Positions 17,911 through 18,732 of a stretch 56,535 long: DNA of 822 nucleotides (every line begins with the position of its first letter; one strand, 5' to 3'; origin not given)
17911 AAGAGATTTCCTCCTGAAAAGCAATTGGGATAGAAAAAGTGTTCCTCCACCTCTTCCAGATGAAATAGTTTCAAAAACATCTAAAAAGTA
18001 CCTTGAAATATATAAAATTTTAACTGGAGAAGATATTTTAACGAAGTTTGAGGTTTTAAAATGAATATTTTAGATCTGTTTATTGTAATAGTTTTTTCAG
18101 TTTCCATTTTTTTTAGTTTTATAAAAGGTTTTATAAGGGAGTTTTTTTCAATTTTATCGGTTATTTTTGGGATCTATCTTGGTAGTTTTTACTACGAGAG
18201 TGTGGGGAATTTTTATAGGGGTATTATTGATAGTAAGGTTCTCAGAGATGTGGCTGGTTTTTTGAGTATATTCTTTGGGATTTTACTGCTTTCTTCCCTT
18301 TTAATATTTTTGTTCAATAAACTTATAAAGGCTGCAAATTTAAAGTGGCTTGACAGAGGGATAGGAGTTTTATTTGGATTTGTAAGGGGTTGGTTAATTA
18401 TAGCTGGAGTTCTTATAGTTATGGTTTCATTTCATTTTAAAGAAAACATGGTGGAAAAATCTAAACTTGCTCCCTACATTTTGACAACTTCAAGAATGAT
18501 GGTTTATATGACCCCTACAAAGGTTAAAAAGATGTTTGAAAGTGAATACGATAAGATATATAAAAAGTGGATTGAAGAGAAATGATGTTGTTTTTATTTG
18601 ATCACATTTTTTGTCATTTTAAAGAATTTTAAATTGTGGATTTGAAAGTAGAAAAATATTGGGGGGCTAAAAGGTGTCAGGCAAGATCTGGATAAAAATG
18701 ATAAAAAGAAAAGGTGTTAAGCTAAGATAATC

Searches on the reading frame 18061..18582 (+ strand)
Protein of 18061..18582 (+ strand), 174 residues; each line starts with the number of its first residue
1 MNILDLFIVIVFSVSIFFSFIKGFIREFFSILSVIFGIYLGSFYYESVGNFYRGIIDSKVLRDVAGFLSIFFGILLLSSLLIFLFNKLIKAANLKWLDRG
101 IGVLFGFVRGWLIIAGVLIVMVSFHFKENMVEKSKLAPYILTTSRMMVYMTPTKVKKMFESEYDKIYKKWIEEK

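Call 12: find_encoding_contigs(protein=window:18061-18582:+, flank=10000, max_places=6)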
Protein seq(174 aa) (174 aa): 8 contigs read that carry it; 6 places shown.
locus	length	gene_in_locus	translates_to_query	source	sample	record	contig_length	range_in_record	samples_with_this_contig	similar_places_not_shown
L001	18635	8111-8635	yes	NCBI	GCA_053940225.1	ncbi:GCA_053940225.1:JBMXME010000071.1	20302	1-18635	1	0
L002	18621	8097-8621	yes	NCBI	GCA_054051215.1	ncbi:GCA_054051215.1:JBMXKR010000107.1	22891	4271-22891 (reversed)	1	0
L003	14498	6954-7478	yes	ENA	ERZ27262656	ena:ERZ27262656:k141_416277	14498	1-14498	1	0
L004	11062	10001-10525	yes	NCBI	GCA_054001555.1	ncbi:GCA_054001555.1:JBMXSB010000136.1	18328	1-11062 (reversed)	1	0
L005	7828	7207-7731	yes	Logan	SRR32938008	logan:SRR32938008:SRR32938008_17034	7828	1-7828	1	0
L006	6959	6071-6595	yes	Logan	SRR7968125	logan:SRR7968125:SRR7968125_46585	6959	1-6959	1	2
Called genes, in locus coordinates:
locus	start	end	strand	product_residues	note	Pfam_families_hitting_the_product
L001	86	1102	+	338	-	PF03706:LPG_synthase_TM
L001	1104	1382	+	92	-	PF05402:PqqD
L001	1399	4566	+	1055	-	PF26549:Tricorn_N, PF26550:Tricorn_2nd, PF07676:PD40, PF07676:PD40, PF26549:Tricorn_N, PF26550:Tricorn_2nd, PF07676:PD40, PF26549:Tricorn_N, +10 more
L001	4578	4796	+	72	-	PF01402:RHH_1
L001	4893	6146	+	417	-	PF05221:AdoHcyase, PF02826:2-Hacid_dh_C, PF00670:AdoHcyase_NAD, PF07991:KARI_N (weak)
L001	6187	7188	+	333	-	PF01207:Dus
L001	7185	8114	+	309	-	PF01259:SAICAR_synt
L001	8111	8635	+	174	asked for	PF02674:Colicin_V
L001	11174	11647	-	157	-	PF03449:GreA_GreB_N, PF01272:GreA_GreB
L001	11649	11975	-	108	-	PF01230:HIT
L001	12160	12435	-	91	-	PF00216:Bac_DNA_binding, PF18291:HU-HIG (weak), PF18175:HU-CCDC81_bac_2 (weak)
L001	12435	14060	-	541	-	PF10246:MRP-S35 (faint), PF00575:S1, PF09883:DUF2110 (faint), PF13509:S1_2 (faint), PF00575:S1, PF00575:S1, PF21710:Spt6_S1 (weak), PF00575:S1, +3 more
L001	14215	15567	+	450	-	PF20245:DUF6600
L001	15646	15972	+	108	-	-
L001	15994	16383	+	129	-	-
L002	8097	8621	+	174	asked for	PF02674:Colicin_V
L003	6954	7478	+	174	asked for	PF02674:Colicin_V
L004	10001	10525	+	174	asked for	PF02674:Colicin_V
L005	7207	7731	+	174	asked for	PF02674:Colicin_V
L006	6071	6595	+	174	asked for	PF02674:Colicin_V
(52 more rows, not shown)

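Call 30: find_encoding_contigs(protein=P0004, flank=10000, max_places=4)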
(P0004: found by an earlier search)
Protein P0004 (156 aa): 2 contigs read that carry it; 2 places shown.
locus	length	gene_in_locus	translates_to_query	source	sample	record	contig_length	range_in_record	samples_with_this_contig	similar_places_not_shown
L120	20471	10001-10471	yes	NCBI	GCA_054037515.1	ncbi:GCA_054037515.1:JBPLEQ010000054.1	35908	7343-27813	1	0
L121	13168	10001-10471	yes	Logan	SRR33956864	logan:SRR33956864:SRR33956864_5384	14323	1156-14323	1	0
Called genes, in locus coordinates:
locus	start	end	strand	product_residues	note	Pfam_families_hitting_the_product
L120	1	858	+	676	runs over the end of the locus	PF12969:DUF3857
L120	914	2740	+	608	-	PF12969:DUF3857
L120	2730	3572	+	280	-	PF02401:LYTB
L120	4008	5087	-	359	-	PF20903:SPL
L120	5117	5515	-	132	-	-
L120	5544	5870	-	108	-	-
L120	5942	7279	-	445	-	PF20245:DUF6600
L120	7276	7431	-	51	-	-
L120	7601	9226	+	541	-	PF10246:MRP-S35 (faint), PF00575:S1, PF23459:S1_RRP5 (faint), PF13509:S1_2 (faint), PF25522:OB_cyt-4 (faint), PF00575:S1, PF21710:Spt6_S1 (weak), PF00575:S1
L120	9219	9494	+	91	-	PF00216:Bac_DNA_binding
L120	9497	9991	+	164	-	PF04677:CwfJ_C_1 (weak), PF11969:DcpS_C (weak), PF01230:HIT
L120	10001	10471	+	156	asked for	PF03449:GreA_GreB_N, PF01272:GreA_GreB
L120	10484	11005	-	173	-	PF02674:Colicin_V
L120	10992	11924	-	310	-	PF01259:SAICAR_synt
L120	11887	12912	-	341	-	PF01207:Dus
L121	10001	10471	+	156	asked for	PF03449:GreA_GreB_N, PF01272:GreA_GreB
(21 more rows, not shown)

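Call 31: find_encoding_contigs(protein=P0005, flank=10000, max_places=4)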
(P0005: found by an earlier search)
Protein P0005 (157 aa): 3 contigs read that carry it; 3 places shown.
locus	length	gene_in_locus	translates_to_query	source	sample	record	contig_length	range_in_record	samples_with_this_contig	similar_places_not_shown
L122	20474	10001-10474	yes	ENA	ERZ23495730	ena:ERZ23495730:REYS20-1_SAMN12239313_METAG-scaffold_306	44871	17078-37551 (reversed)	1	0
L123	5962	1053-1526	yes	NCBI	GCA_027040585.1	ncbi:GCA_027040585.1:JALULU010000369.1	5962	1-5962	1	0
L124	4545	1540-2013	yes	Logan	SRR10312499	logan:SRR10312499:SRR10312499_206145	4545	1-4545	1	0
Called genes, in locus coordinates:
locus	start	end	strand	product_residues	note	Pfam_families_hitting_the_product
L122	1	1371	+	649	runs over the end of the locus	PF12969:DUF3857, PF01841:Transglut_core (weak)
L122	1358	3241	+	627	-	PF12969:DUF3857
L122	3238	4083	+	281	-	PF02401:LYTB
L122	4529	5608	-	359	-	PF20903:SPL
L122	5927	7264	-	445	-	PF20245:DUF6600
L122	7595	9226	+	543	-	PF00575:S1, PF13509:S1_2 (faint), PF23459:S1_RRP5 (faint), PF25522:OB_cyt-4 (faint), PF00575:S1, PF21710:Spt6_S1 (weak), PF00575:S1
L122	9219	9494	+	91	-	PF00216:Bac_DNA_binding, PF18291:HU-HIG (weak)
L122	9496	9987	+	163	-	PF04677:CwfJ_C_1 (weak), PF11969:DcpS_C (weak), PF01230:HIT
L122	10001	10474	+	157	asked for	PF03449:GreA_GreB_N, PF01272:GreA_GreB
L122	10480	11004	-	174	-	PF02674:Colicin_V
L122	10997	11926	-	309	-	PF01259:SAICAR_synt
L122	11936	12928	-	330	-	PF01207:Dus, PF01180:DHO_dh (faint)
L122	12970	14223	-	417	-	PF05221:AdoHcyase, PF02826:2-Hacid_dh_C, PF00670:AdoHcyase_NAD, PF07991:KARI_N (weak)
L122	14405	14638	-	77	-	PF01402:RHH_1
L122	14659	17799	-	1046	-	PF26549:Tricorn_N, PF26550:Tricorn_2nd, PF07676:PD40, PF07676:PD40, PF26549:Tricorn_N, PF26550:Tricorn_2nd, PF07676:PD40, PF26549:Tricorn_N, +11 more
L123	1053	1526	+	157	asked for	PF03449:GreA_GreB_N, PF01272:GreA_GreB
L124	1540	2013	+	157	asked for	PF03449:GreA_GreB_N, PF01272:GreA_GreB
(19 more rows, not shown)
